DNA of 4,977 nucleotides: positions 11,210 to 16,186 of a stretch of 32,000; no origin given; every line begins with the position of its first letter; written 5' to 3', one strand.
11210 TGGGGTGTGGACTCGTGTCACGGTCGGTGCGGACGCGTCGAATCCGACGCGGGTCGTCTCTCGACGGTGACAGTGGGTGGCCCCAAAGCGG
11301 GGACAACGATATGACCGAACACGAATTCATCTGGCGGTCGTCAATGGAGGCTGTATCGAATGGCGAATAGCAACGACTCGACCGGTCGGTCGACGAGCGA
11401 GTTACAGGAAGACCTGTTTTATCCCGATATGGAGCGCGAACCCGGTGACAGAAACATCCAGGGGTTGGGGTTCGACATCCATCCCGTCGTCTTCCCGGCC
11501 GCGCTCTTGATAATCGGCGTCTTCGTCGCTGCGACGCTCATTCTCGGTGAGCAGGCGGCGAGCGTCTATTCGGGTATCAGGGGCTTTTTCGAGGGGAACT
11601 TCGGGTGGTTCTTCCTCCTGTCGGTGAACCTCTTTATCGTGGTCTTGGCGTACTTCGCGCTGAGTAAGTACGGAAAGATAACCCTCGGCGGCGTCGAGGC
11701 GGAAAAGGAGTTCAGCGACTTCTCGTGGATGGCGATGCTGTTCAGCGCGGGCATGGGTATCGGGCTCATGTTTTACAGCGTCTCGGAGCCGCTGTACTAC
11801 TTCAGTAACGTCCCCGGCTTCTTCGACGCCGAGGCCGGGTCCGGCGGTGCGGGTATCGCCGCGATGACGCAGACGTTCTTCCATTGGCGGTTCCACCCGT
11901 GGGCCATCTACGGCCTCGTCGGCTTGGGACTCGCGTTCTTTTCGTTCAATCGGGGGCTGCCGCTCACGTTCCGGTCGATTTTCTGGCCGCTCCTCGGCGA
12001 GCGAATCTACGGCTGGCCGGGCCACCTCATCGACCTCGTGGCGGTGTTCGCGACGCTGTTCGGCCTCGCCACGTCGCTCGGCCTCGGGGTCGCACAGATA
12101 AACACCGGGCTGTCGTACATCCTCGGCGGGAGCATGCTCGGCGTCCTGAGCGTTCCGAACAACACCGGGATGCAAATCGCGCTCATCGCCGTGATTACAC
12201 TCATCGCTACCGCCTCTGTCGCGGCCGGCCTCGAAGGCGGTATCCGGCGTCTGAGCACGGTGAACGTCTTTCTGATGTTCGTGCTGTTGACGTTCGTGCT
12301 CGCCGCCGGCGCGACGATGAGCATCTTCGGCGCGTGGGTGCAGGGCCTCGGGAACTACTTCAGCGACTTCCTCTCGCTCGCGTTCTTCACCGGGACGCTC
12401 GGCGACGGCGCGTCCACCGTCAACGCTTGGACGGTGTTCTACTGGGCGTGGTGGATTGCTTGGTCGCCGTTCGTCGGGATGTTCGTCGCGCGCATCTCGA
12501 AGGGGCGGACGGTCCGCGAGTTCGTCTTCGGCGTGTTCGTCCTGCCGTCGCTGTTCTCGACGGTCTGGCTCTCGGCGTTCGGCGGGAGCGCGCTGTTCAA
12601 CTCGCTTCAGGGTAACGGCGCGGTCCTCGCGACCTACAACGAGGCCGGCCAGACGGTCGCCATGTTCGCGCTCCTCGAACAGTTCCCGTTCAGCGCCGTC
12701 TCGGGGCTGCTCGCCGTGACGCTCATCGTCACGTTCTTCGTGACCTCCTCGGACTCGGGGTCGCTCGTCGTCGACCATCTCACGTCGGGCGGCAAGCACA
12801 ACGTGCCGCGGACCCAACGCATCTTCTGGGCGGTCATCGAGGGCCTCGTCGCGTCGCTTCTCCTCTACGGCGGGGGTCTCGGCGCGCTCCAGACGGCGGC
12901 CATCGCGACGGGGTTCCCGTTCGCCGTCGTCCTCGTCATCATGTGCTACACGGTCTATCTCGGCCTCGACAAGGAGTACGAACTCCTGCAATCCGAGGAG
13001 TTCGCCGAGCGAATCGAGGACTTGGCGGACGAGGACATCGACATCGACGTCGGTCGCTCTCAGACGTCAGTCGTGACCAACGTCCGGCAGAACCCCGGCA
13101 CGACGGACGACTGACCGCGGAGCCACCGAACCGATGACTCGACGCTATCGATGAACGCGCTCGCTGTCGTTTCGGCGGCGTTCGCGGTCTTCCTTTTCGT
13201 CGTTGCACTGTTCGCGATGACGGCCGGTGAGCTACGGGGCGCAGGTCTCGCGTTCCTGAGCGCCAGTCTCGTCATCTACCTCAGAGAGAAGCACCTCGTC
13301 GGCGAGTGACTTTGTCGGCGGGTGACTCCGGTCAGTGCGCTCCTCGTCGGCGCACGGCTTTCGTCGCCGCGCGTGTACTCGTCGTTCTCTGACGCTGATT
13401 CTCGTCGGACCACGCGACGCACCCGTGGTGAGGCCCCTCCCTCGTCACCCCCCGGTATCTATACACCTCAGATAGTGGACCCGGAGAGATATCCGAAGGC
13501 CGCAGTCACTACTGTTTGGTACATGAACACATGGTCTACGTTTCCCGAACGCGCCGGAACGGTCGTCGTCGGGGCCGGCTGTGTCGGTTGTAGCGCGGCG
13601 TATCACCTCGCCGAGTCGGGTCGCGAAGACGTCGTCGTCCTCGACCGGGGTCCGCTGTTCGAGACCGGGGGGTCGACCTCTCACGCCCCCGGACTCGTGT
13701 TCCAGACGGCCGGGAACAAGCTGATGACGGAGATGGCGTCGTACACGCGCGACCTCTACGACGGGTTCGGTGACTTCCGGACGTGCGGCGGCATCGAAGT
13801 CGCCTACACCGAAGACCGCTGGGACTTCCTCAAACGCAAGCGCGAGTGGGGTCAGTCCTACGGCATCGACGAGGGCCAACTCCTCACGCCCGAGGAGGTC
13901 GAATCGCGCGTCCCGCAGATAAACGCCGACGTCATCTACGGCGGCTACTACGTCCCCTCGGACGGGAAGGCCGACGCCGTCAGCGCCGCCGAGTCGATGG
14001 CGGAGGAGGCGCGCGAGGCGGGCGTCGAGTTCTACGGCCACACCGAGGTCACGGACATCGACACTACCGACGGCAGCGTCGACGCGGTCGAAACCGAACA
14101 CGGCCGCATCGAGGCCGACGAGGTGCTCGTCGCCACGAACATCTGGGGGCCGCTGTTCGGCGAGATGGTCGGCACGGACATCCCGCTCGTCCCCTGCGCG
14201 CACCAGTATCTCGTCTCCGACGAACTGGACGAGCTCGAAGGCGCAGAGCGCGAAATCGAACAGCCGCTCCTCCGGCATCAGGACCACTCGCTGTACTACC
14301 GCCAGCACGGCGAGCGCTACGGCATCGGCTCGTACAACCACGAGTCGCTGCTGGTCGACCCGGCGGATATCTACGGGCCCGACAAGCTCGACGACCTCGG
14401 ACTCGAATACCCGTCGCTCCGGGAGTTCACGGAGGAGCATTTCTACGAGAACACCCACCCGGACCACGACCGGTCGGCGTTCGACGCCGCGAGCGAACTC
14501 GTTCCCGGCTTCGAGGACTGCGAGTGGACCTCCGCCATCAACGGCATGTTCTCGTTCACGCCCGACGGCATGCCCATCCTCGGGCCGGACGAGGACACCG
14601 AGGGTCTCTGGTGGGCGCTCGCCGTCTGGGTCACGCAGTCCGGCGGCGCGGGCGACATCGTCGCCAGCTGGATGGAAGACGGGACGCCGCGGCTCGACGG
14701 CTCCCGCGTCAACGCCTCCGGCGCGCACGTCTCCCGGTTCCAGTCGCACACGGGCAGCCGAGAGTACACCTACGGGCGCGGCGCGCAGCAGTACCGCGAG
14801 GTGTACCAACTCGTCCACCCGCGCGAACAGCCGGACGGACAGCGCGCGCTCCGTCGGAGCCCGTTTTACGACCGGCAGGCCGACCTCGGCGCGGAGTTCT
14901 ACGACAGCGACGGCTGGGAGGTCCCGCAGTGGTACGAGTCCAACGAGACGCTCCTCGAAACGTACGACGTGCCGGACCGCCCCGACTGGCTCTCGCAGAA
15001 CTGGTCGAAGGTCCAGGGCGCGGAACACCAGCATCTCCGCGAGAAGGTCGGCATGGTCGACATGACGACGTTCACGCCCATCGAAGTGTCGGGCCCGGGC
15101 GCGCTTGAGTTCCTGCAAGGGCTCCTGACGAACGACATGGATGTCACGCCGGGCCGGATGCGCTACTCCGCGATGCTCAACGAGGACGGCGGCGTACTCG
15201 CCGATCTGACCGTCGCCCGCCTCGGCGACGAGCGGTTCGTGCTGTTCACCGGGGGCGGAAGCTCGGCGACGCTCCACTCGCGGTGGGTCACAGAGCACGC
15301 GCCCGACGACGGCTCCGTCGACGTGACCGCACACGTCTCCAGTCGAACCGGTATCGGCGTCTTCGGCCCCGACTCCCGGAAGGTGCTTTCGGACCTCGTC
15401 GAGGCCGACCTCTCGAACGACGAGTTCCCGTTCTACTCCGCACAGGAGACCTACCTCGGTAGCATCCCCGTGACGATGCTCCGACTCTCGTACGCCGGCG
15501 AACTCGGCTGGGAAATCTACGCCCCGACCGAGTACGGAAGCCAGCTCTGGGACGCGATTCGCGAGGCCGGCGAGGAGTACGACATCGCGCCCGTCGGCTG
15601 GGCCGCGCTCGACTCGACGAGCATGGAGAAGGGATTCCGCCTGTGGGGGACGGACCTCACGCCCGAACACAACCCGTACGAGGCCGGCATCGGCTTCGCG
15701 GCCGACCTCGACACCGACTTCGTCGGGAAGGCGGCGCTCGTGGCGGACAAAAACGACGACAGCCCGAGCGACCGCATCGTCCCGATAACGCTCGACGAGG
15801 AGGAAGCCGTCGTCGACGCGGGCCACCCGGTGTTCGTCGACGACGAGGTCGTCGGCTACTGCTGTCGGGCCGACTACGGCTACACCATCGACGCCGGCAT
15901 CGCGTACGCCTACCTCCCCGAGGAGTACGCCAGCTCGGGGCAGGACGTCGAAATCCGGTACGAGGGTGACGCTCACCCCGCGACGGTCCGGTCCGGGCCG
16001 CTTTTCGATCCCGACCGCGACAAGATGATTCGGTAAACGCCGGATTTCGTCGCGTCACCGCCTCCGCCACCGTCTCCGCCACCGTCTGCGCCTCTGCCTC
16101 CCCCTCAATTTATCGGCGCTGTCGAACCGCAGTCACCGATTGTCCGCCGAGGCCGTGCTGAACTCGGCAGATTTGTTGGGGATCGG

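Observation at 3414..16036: Self-contained glycine betaine -> pyruvate catabolic island assembled from non-canonical parts (candidate undescribed haloarchaeal pathway)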

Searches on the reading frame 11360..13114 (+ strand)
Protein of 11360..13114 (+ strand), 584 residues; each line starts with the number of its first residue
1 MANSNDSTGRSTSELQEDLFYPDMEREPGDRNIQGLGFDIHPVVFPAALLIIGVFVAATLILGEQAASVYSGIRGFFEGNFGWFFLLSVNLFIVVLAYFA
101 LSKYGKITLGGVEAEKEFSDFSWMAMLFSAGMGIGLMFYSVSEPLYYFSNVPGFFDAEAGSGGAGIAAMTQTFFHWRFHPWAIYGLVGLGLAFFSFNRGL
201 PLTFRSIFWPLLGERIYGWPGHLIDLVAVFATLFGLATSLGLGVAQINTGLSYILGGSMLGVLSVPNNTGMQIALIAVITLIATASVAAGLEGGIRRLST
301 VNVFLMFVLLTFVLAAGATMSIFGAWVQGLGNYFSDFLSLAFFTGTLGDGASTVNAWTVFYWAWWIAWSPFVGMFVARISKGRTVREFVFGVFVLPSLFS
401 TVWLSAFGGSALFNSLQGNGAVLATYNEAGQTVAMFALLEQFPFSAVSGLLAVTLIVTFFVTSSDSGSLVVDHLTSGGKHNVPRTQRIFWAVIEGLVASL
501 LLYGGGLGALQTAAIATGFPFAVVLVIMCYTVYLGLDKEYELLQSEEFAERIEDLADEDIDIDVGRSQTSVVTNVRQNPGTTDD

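Call 4: search_protein_families(library=pfam, proteins=[window:11360-13114:+])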
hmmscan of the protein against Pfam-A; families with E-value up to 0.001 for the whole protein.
window:11360-13114:+ (584 aa): 1 family
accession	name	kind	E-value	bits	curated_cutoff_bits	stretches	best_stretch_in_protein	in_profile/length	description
PF02028.23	BCCT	-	1.4e-174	581.6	27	1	44-538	1-484/485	BCCT, betaine/carnitine/choline family transporter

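Call 6: search_protein_families(library=ncbifam, proteins=[window:11360-13114:+], max_evalue=0.00001)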
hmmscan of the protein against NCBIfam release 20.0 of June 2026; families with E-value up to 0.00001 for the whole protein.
window:11360-13114:+ (584 aa): 5 families
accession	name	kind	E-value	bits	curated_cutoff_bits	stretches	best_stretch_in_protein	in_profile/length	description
NF047988.1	betaine_BCCT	equivalog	1.7e-153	511.7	650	1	44-537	2-482/483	glycine betaine uptake BCCT transporter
TIGR00842.1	bcct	subfamily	4.6e-137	457.5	407.55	1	82-538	1-451/452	BCCT family transporter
NF007399.1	PRK09928.1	subfamily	1.3e-131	439.8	695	1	40-539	11-501/675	choline BCCT transporter BetT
NF007412.0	PRK09950.1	equivalog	1.1e-67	228.9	647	1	48-559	16-519/536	BCCT family transporter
NF002887.1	PRK03356.1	equivalog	8.6e-67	225.9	541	1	39-529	8-489/497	L-carnitine/gamma-butyrobetaine antiporter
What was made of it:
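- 11360..13114 (+): BCCT-family transporter (HVO_B0012, 'BetT'). The best NCBIfam model is the glycine betaine BCCT model, 512 bits, below its 650 cut-off (calls 4, 6).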

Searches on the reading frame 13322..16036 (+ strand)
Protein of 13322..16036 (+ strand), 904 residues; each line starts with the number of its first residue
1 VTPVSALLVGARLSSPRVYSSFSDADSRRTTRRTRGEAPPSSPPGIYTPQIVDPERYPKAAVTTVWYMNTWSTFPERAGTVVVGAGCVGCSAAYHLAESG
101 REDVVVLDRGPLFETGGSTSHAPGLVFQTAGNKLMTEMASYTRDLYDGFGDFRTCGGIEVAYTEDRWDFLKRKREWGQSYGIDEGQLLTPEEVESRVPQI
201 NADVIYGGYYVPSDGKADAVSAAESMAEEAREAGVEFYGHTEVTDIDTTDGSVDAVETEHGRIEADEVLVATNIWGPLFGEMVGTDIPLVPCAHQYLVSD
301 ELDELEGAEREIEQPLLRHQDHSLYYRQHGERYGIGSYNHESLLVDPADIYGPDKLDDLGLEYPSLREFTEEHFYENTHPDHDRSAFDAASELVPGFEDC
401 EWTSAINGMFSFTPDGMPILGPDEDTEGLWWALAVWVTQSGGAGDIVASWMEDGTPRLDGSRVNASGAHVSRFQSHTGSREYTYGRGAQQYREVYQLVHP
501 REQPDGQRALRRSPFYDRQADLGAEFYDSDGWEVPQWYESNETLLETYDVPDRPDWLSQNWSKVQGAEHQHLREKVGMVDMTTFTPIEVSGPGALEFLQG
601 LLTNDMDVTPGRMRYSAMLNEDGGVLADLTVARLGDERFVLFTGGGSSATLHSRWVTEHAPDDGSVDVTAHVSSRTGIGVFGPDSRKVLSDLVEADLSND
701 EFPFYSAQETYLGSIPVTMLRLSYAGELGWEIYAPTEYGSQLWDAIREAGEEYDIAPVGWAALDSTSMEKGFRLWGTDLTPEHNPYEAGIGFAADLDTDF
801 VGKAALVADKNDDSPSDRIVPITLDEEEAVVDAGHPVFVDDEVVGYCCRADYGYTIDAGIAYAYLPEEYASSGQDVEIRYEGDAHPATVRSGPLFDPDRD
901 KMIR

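Call 5: search_protein_families(library=pfam, proteins=[window:13322-16036:+])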
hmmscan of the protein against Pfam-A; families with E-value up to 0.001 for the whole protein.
window:13322-16036:+ (904 aa): 10 families
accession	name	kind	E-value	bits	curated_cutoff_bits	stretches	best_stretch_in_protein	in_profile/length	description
PF01571.26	GCV_T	-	2.4e-80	269.9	25.6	1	515-793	1-255/255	Aminomethyltransferase folate-binding domain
PF01266.30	DAO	-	6.9e-58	197.3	27.9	1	81-450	3-353/353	FAD dependent oxidoreductase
PF08669.17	GCV_T_C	-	5.9e-18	65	25.9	1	818-896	2-80/80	Glycine cleavage T-protein C-terminal barrel domain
PF16350.10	FAO_M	-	1.2e-13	51.4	27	1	461-513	4-56/56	FAD dependent oxidoreductase central domain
PF07992.20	Pyr_redox_2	-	9.9e-07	28.9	26.1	0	222-272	185-235/291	Pyridine nucleotide-disulphide oxidoreductase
PF00890.30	FAD_binding_2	-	1.7e-06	27.9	20.4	1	81-278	3-208/414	FAD binding domain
PF13450.12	NAD_binding_8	-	4.8e-06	27.2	21.9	1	82-146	1-65/68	NAD(P)-binding Rossmann-like domain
PF13738.12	Pyr_redox_3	-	9.5e-06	25.5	30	0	81-112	1-32/305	Pyridine nucleotide-disulphide oxidoreductase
PF00070.33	Pyr_redox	-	2.8e-05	25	22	0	222-259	42-80/82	Pyridine nucleotide-disulphide oxidoreductase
PF03486.20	HI0933_like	-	0.00029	20.8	50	0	219-272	108-162/244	HI0933-like protein Rossmann domain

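Call 6: search_protein_families(library=ncbifam, proteins=[window:13322-16036:+], max_evalue=0.00001)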
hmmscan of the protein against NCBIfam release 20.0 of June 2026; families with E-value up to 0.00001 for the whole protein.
window:13322-16036:+ (904 aa): 25 families
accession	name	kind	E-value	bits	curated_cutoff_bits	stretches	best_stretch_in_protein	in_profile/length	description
TIGR01372.1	soxA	subfamily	9.1e-59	199.2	1164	1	510-902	607-994/996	sarcosine oxidase subunit alpha family protein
NF001567.0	PRK00389.1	subfamily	1.9e-58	198.1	300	1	566-896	35-354/359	glycine cleavage system aminomethyltransferase GcvT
NF053776.1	TmaoDeMthMsil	equivalog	1.1e-54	186.2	1100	1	554-901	406-760/763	trimethylamine N-oxide demethylase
TIGR00528.1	gcvT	equivalog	7.9e-52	176.3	235.85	1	565-887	32-352/362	glycine cleavage system aminomethyltransferase GcvT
NF010093.0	PRK13579.1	equivalog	1.4e-40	139.3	459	1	567-895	43-364/371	glycine cleavage system aminomethyltransferase GcvT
NF009133.0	PRK12486.1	equivalog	3.1e-27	95.4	410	1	567-892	46-366/369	dimethylsulfoniopropionate demethylase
TIGR02352.1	thiamin_ThiO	equivalog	2e-22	79.8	250.8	1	81-279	2-210/351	glycine oxidase ThiO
NF001933.0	PRK00711.1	subfamily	6.4e-22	78.1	383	1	135-292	108-273/429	D-amino acid dehydrogenase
NF008425.0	PRK11259.1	equivalog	3.5e-17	62.4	257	1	78-277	5-206/377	N-methyl-L-tryptophan oxidase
TIGR03364.1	HpnW_proposed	hypoth_equivalog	4.7e-17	62.1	285.1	1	81-273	4-194/365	TIGR03364 family FAD-dependent oxidoreductase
TIGR01373.1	soxB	subfamily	3.3e-15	55.8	529.45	1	79-302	32-266/407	sarcosine oxidase subunit beta family protein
NF047633.1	SyrngDmethDesA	equivalog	1.7e-13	49.9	800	1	586-772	58-249/453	syringate O-demethylase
NF009074.0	PRK12409.1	equivalog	7.5e-12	45.1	494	1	162-303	141-284/410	D-amino acid dehydrogenase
NF050086.1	pipecolate_AmaA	exception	3e-10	39.3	600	0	219-275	181-236/425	L-pipecolate oxidase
TIGR03377.1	glycerol3P_GlpA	equivalog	5.2e-10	38.5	552.8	1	154-293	79-221/530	anaerobic glycerol-3-phosphate dehydrogenase subunit GlpA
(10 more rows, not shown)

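Call 25: search_solved_structures(query=window:13523-16036:+, max_evalue=1e-10, show_alignments=1)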
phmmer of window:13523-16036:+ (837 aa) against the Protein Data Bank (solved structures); distinct sequences matched with E-value up to 1e-10: 28.
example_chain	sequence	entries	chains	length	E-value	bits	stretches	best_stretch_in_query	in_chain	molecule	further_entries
1pj5_A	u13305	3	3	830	5.8e-180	603.9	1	13-833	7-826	N,N-dimethylglycine oxidase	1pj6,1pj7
3gsi_A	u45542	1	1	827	6.9e-179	600.3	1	14-833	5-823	N,N-dimethylglycine oxidase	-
4pab_A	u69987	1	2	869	7.4e-112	378.6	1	7-832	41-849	Dimethylglycine dehydrogenase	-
5l46_A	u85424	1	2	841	1.3e-111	377.8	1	6-834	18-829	Dimethylglycine dehydrogenase, mitochondrial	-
4p9s_A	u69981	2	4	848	3.4e-110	373.1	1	7-832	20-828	Dimethylglycine dehydrogenase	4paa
1yx2_A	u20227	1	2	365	2e-44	155.5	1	500-812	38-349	Aminomethyltransferase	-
1woo_A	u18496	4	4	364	2.7e-39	138.5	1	504-801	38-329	Aminomethyltransferase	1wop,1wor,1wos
1vrq_A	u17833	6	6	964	7.4e-34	120.5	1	500-752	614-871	Sarcosine oxidase alpha subunit | Subunit alpha of sarcosine oxidase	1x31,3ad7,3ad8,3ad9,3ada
2gag_A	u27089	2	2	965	5.6e-33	117.6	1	499-749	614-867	heterotetrameric sarcosine oxidase alpha-subunit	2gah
9q59_A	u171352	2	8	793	1.2e-32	116.6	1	489-834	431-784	trimethylamine N-oxide demethylase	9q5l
9q5a_A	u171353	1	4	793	1.2e-32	116.6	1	489-834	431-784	Trimethylamine N-oxide Demethylase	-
1v5v_A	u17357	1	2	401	1.1e-29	106.7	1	475-833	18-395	aminomethyltransferase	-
1vlo_A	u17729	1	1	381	1e-26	96.9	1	489-804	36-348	Aminomethyltransferase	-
3a8i_A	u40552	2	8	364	1.1e-25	93.4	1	497-804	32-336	Aminomethyltransferase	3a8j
3a8k_A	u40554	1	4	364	5.4e-25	91.2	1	496-804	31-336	Aminomethyltransferase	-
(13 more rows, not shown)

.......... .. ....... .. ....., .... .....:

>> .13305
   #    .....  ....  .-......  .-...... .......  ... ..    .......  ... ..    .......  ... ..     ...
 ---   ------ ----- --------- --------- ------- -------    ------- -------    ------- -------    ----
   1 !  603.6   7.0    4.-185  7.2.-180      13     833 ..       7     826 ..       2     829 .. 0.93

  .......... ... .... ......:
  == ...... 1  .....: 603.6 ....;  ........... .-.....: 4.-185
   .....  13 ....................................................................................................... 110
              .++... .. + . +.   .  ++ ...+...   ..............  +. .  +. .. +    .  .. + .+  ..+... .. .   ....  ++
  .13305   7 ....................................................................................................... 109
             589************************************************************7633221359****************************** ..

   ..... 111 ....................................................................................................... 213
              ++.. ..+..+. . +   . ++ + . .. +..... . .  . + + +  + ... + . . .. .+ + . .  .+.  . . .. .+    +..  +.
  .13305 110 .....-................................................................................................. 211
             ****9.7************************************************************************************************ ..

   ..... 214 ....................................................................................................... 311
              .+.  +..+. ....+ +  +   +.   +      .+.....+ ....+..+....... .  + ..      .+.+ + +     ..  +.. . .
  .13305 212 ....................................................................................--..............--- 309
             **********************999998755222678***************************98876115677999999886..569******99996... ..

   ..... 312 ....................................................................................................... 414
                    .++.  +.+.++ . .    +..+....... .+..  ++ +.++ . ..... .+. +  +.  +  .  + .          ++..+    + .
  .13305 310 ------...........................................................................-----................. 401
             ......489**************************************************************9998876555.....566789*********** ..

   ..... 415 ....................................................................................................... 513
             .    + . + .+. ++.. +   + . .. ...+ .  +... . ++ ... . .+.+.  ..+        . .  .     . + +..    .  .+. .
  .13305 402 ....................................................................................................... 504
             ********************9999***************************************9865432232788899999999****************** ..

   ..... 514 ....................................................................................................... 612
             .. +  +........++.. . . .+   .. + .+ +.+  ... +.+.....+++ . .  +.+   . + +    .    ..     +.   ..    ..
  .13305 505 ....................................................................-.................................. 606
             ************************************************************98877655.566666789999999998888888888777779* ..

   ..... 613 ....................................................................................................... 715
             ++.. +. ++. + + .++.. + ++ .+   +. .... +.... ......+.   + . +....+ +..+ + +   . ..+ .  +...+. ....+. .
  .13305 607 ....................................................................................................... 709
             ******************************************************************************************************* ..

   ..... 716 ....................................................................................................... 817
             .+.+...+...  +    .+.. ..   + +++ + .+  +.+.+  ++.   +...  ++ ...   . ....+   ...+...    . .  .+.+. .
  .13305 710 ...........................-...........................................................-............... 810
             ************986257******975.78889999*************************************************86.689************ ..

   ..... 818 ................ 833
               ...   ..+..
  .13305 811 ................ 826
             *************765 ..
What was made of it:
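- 13523..16036 (+): Dimethylglycine oxidase (FAD + THF): dimethylglycine -> sarcosine + 5,10-CH2-THF + H2O2. Domains are DAO, FAO_M, GCV_T and GCV_T_C (calls 5, 25).
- On Dimethylglycine oxidase (A. globiformis type): 604 bits, query residues 13-833 against 7-826 of 1PJ5 (call 25). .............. is identical in both proteins (call 25).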

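Call 77: find_related_loci(query=window:13523-16036:+, collection=metagenome_contigs, flank=10000)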
Query window:13523-16036:+ (837 aa) in metagenome_contigs; peptide patterns used: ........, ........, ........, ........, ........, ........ (x = any residue, [..] = any of these).
74 stretches matched a pattern; 8 encode a relative of the query (tblastn E <= 1e-3); 8 distinct loci.
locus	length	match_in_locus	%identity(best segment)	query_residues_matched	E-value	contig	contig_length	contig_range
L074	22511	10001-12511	98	1-837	0e+0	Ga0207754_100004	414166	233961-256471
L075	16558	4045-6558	75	1-837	0e+0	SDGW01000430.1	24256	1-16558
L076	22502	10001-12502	75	1-837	0e+0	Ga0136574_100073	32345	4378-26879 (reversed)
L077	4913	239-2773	48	7-837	0e+0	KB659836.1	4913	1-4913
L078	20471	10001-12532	50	7-837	0e+0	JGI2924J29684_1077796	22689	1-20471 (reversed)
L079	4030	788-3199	44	11-835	0e+0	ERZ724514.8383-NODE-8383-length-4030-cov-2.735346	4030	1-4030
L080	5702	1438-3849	44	11-835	0e+0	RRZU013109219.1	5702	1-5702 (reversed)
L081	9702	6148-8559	43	11-835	0e+0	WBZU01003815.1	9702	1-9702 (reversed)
